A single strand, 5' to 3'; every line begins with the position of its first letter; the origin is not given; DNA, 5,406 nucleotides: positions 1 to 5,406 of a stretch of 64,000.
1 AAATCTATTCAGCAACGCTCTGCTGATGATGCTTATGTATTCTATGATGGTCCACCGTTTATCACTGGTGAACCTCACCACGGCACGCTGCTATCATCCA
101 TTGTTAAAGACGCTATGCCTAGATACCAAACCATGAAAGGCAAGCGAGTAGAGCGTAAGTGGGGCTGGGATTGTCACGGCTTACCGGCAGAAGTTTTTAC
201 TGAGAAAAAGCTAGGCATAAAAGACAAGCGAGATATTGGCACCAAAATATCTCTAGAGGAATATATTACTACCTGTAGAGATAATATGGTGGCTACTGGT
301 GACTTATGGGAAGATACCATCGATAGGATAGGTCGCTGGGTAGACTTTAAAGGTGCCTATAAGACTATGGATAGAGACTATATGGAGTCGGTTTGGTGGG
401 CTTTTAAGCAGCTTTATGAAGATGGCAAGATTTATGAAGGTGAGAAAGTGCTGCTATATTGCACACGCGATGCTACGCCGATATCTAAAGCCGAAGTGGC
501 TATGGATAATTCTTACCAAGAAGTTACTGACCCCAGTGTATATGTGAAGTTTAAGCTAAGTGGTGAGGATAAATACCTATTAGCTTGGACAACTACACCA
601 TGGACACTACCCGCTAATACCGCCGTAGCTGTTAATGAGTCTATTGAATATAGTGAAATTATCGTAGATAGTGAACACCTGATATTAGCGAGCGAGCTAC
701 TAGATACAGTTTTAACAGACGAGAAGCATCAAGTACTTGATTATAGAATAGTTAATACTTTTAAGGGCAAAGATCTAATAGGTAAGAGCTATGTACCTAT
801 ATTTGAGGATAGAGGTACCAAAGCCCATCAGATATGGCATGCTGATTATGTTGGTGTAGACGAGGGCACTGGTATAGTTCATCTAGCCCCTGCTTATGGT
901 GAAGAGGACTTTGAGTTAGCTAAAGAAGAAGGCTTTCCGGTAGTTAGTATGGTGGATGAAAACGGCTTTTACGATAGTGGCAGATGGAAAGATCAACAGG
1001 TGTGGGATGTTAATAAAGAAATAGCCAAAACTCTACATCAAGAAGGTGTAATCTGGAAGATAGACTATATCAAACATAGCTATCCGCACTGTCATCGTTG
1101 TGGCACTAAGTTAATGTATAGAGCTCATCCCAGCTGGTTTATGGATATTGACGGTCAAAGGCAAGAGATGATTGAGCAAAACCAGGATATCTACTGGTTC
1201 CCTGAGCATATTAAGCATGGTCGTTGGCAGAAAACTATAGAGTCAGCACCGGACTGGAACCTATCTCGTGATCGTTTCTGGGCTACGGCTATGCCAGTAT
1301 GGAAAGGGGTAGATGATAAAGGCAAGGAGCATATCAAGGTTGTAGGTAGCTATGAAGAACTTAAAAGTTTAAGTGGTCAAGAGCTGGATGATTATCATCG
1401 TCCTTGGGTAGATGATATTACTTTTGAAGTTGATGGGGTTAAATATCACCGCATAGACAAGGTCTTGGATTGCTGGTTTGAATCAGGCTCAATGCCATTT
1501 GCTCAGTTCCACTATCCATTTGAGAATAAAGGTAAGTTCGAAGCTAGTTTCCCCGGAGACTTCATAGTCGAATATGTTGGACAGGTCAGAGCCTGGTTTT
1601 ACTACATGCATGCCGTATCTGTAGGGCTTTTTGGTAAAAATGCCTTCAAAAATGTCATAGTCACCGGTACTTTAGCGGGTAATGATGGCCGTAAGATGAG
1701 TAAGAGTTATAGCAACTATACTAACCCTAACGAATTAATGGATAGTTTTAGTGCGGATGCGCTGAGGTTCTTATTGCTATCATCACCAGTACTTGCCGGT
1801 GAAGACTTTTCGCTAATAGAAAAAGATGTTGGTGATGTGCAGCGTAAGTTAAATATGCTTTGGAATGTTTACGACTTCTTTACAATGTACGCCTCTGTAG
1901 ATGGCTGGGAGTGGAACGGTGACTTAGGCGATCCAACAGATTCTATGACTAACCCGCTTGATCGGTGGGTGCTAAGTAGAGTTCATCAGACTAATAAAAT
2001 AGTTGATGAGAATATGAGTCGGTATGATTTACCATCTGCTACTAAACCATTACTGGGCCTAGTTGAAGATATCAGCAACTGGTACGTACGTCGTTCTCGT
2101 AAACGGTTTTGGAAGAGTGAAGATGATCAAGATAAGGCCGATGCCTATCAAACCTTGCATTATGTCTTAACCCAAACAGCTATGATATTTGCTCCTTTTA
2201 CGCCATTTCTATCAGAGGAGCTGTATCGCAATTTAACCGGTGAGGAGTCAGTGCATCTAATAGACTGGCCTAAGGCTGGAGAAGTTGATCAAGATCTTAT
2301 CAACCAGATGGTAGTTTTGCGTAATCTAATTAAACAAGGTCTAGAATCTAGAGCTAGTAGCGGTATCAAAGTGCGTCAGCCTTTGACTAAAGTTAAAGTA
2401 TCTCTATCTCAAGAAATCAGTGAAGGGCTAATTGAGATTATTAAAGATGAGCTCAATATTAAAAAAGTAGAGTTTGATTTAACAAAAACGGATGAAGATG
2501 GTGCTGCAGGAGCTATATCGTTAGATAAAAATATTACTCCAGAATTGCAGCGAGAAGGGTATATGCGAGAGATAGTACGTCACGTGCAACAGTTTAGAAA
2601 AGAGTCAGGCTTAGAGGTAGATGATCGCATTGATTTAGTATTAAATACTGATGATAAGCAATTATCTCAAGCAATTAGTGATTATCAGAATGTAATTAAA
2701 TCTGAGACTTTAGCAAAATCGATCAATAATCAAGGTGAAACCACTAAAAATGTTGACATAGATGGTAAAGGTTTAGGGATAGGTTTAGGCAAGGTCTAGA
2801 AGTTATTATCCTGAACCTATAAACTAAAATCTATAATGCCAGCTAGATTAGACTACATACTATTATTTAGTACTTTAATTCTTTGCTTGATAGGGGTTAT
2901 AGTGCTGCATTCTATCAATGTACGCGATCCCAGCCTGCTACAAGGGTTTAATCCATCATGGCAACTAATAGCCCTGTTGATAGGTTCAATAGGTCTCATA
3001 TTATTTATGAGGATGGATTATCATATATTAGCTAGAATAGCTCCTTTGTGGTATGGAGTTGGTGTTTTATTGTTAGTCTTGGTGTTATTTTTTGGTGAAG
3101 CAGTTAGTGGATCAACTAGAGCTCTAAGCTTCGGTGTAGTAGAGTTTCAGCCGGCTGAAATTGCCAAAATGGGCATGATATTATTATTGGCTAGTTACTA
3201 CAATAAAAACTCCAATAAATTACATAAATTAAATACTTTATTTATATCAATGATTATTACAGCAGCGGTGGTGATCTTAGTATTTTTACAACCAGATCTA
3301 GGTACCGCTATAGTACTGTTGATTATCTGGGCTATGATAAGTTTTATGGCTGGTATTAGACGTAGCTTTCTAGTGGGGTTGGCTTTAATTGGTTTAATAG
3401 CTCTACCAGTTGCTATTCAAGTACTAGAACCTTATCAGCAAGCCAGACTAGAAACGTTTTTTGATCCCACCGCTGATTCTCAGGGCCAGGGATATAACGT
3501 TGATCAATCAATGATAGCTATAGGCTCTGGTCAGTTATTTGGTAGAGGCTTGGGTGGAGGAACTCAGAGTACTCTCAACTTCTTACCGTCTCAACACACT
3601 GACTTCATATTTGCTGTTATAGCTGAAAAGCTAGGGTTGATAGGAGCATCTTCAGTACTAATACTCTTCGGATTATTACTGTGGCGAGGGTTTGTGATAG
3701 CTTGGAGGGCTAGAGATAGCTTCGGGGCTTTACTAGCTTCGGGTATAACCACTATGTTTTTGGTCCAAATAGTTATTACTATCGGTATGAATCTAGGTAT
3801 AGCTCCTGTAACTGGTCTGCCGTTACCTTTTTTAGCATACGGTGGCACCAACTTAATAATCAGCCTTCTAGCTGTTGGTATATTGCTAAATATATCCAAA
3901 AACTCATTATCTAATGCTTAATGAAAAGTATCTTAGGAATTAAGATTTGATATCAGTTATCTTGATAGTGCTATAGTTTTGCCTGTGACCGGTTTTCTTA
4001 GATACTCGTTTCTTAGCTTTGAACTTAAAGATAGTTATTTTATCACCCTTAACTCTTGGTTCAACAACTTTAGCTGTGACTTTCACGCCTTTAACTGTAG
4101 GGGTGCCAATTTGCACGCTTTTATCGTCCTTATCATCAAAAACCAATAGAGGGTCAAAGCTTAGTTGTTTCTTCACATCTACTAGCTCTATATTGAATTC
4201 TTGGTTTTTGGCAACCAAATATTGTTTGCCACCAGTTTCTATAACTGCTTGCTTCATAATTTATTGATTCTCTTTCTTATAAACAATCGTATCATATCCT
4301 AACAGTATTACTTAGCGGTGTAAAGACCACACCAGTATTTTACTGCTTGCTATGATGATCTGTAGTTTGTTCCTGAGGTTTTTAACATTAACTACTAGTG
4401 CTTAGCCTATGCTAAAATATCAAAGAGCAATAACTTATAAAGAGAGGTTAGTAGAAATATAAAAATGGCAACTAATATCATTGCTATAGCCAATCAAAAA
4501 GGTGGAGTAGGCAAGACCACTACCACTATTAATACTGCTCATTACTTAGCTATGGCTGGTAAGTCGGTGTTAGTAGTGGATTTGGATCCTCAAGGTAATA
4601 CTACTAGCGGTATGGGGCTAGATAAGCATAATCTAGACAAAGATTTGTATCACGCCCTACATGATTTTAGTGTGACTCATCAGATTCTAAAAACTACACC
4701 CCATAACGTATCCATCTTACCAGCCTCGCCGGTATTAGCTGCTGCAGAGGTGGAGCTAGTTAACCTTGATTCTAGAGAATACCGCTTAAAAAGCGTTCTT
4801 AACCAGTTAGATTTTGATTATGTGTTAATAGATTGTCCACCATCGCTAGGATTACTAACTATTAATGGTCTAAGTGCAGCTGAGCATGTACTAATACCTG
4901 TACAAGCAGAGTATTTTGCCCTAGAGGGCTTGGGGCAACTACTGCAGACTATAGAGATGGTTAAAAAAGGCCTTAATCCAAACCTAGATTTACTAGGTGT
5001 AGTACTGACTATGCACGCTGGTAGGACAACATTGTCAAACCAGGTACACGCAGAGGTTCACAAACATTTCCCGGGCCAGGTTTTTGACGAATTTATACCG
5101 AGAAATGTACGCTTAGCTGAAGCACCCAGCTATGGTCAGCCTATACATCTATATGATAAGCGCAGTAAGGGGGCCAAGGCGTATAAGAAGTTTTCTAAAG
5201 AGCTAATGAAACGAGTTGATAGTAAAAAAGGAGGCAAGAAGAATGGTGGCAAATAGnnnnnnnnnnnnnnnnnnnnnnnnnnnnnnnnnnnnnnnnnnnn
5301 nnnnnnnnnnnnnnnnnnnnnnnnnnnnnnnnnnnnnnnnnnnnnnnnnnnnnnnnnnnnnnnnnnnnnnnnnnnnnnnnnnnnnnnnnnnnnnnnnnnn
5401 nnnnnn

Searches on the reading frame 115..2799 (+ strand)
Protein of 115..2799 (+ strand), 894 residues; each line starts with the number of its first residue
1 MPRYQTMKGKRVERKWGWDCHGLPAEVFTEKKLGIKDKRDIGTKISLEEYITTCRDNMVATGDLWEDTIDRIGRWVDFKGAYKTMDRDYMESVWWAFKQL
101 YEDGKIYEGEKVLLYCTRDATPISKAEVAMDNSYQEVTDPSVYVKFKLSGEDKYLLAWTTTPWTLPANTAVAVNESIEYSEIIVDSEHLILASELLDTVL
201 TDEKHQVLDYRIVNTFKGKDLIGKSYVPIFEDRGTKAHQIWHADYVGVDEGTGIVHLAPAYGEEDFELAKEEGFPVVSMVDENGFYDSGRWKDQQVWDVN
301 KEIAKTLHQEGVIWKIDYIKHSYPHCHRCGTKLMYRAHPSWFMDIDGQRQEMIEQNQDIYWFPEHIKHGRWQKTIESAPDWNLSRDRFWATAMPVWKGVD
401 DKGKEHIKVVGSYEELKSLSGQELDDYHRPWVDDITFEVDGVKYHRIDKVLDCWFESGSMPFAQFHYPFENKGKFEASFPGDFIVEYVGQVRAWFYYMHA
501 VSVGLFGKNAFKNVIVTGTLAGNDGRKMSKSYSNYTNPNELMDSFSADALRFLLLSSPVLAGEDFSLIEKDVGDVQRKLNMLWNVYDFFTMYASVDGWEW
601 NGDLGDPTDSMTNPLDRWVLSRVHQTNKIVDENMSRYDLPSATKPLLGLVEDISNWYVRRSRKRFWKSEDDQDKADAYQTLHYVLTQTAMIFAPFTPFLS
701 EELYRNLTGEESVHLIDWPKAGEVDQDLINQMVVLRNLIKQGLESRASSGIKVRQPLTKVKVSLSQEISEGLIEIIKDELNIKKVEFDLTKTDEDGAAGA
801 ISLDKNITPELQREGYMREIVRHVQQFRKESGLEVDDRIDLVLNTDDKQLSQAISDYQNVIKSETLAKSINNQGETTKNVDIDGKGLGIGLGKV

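Call 65: search_protein_families(library=pfam, proteins=[window:115-2799:+], max_evalue=0.001)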
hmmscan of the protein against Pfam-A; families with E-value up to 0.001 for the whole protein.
window:115-2799:+ (894 aa): 5 families
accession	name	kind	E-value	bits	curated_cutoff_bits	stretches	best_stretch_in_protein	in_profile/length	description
PF00133.28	tRNA-synt_1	-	3.4e-95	319.7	22.7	1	2-563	53-411/414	tRNA synthetases class I (I, L, M and V)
PF08264.19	Anticodon_1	-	2.2e-29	102.7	25.1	1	616-759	1-146/148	Anticodon-binding domain of tRNA ligase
PF19302.4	DUF5915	-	2.3e-26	93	27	1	772-893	74-194/195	Domain of unknown function (DUF5915)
PF09334.17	tRNA-synt_1g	-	7.1e-09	35.3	20.1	1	509-569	310-368/391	tRNA synthetases class I (M)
PF13603.12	tRNA-synt_1_2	-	3.5e-06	27.1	25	1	143-283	11-143/185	Leucyl-tRNA synthetase, editing domain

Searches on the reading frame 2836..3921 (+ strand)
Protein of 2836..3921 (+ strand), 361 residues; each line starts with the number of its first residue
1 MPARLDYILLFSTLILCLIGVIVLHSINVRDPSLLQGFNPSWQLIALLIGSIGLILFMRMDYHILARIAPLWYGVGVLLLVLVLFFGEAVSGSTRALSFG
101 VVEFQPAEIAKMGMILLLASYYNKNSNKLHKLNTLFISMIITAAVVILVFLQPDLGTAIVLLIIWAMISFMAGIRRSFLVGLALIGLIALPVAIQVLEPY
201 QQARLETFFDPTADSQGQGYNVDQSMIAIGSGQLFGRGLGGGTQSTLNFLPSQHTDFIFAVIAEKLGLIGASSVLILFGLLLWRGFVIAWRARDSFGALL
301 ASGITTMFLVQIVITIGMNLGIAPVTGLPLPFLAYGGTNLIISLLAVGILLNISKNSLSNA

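Call 65: search_protein_families(library=pfam, proteins=[window:2836-3921:+], max_evalue=0.001)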
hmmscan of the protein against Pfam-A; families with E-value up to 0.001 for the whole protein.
window:2836-3921:+ (361 aa): 1 family
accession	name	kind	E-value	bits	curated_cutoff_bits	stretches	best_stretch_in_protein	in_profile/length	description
PF01098.24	FTSW_RODA_SPOVE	-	7.5e-96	321.7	26.4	1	9-357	3-354/356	Cell cycle protein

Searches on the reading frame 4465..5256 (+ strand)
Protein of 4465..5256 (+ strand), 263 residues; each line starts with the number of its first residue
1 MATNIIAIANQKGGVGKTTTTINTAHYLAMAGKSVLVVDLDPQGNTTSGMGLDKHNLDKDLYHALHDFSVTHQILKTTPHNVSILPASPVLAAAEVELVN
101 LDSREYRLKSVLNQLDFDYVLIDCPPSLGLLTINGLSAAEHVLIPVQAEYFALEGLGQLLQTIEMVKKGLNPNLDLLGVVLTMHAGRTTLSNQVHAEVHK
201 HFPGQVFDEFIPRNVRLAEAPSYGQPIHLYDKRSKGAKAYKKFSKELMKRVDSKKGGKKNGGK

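Call 65: search_protein_families(library=pfam, proteins=[window:4465-5256:+], max_evalue=0.001)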
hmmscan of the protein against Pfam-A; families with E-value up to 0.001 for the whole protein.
window:4465-5256:+ (263 aa): 7 families
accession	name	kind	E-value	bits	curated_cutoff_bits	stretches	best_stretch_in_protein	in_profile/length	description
PF13614.12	AAA_31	-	1e-60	205.2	27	1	4-175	2-176/177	AAA domain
PF01656.29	CbiA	-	8.4e-30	103.7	25.4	1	6-227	1-125/125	CobQ/CobB/MinD/ParA nucleotide binding domain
PF10609.15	ParA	-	1e-12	48.5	27.1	1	3-246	3-244/246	NUBPL iron-transfer P-loop NTPase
PF09140.17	MipZ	-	1.9e-09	37.6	20.7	1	5-159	2-142/262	ATPase MipZ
PF06564.18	CBP_BcsQ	-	7e-09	36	21.3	1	4-237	2-223/234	Cellulose biosynthesis protein BcsQ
PF00142.24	Fer4_NifH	-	1.1e-08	35.4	25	1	11-49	7-45/271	4Fe-4S iron sulfur cluster binding proteins, NifH/frxC family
PF02374.21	ArsA_ATPase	-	2.4e-07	30.7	24.3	1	11-45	8-42/305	Anion-transporting ATPase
